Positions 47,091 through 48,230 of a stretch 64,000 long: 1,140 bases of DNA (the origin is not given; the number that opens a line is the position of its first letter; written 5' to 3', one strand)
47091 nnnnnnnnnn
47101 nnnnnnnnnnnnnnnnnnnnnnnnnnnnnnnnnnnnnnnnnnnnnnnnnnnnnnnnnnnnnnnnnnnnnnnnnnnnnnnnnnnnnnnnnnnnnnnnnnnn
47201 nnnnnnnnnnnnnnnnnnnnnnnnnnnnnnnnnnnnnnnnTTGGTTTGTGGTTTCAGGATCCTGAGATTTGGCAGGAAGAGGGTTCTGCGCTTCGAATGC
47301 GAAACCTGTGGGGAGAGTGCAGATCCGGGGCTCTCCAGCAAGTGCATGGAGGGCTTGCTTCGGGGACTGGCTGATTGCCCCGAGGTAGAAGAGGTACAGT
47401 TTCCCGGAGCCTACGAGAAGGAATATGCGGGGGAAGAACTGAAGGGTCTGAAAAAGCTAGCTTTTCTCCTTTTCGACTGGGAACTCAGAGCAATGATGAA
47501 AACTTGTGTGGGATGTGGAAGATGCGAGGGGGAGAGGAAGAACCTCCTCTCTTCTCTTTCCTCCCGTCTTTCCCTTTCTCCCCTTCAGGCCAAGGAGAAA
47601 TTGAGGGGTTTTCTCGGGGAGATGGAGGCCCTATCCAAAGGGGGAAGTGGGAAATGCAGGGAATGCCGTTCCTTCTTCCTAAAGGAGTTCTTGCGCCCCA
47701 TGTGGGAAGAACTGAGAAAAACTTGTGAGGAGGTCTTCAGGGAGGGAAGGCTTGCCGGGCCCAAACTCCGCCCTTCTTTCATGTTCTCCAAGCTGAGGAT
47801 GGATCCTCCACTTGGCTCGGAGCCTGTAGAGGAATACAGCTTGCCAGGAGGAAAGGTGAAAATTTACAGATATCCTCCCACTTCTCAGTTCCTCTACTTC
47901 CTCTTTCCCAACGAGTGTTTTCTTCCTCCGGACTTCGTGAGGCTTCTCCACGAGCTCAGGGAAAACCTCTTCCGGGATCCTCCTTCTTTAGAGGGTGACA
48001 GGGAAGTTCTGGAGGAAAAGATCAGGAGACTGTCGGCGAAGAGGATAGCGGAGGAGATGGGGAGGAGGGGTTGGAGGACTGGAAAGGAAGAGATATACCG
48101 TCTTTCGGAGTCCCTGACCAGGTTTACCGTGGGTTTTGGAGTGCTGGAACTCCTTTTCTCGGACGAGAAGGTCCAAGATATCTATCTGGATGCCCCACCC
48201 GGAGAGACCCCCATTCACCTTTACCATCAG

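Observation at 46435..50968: Orphan type-IV-pilus/archaellum-like ATPase + platform pair with Cys-rich ATPase N-terminal extension and no pilin gene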

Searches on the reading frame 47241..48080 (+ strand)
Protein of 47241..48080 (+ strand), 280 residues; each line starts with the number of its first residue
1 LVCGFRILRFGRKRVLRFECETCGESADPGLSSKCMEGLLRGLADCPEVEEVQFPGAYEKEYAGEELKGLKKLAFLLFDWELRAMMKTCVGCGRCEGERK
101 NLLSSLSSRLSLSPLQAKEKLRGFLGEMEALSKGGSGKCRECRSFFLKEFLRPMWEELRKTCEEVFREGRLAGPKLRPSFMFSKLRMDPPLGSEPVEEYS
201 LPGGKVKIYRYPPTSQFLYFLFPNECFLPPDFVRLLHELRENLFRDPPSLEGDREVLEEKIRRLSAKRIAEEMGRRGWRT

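Call 44: predict_structure(alignment_id=A2)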
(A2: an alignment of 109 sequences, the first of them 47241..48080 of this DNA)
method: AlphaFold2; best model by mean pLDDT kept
length: 280 residues; sequences in the alignment: 109
mean_pLDDT: 93.6   pTM: 0.86
mean pLDDT of the five models: 93.6, 92.3, 92.1, 91.2, 90.6
residues with pLDDT >= 90: 233; 70-90: 45; 50-70: 2; < 50: 0
segments of 3 or more residues with pLDDT < 50: none
pLDDT, mean of each block of 10 residues (from residue 1): 92 96 87 95 98 95 96 98 95 93 98 98 98 94 96 98 94 92 89 95 95 95 92 91 88 91 91 79
secondary structure, 60 per line:
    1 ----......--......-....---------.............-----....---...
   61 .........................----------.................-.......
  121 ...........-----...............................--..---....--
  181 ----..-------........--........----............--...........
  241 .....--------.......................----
elements in order: E5-10 E13-18 H20-23 H33-45 E51-54 E58-63 H64-85 H96-112 H114-131 H137-165 E175-178 E194-201 E204-211 E216-223 H224-227 H230-245 H254-276

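Call 48: fold_search(model_id=the predicted structure, library=pdb)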
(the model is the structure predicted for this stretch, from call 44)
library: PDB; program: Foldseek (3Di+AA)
matches with E <= 10: 248; with E <= 0.001: 0
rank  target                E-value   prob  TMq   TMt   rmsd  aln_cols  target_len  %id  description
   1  9q6c_A                4.3e-01  0.04  0.12  0.14  18.3       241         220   14  Cryo-EM structure of octameric COMMD-like protein MBK5214510 from Flavobacteriaceae bacterium (released 2025-10-01)
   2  2oap_1                6.5e-01  0.80  0.22  0.13   5.0        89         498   22  Crystal structure of the archaeal secretion ATPase GspE in complex with AMP-PNP (released 2007-02-13)
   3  8xz4_A                8.6e-01  0.06  0.19  0.18  17.3       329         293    8  SARS-CoV-2 S and radixin complex structure (released 2025-10-08)
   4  9mx5_A                1.0e+00  0.30  0.27  0.13  16.6       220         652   12  Cryo-EM structure of ancestral Dicer helicase bound to 27-bp dsRNA in internally-bound transition state (released 2025-03-12)
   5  6xxv_C                1.2e+00  0.18  0.15  0.32  17.4        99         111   11  Crystal Structure of a computationally designed Immunogen S2_1.2 in complex with its elicited antibody C57 (released 2020-04-22)
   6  3ui2_A                1.2e+00  0.11  0.10  0.11  17.2       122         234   11  Crystal structure of the cpSRP54 tail bound to cpSRP43 (released 2012-01-11)
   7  4nqi_C                1.3e+00  0.08  0.14  0.16  26.0       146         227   13  Structure of the N-terminal I-BAR domain (1-259) of D.Discoideum IBARa (released 2014-02-05)
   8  7zpk_A                1.4e+00  0.33  0.28  0.07  17.3       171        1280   15  Mammalian Dicer in the "pre-dicing state" with pre-miR-15a substrate and TARBP2 subunit (released 2022-11-16)
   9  6kr4_B                1.4e+00  0.13  0.09  0.05  12.5        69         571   20  Crystal structure of the liprin-alpha3_SAM123/LAR_D1D2 complex (released 2020-01-15)
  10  3esw_A                1.4e+00  0.06  0.13  0.11  21.7       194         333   11  Complex of yeast PNGase with GlcNAc2-IAc. (released 2008-11-11)
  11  4wyq_A                1.5e+00  0.47  0.24  0.50   4.1        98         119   23  Crystal structure of the Dicer-TRBP interface (released 2014-12-17)
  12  6kr4_C                1.5e+00  0.11  0.08  0.05  12.4        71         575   20  Crystal structure of the liprin-alpha3_SAM123/LAR_D1D2 complex (released 2020-01-15)
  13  8dgj_A                1.7e+00  0.35  0.26  0.05   5.4       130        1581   16  Structural Basis of MicroRNA Biogenesis by Dicer-1 and Its Partner Protein Loqs-PB - complex Ib (released 2022-11-16)
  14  3p0c_A                1.8e+00  0.10  0.10  0.22  14.6        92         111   14  Nischarin PX-domain (released 2010-10-13)
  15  4r55_A                1.9e+00  0.54  0.10  0.46   4.6        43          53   16  The crystal structure of a Cren7 mutant protein GR and dsDNA complex (released 2015-08-05)
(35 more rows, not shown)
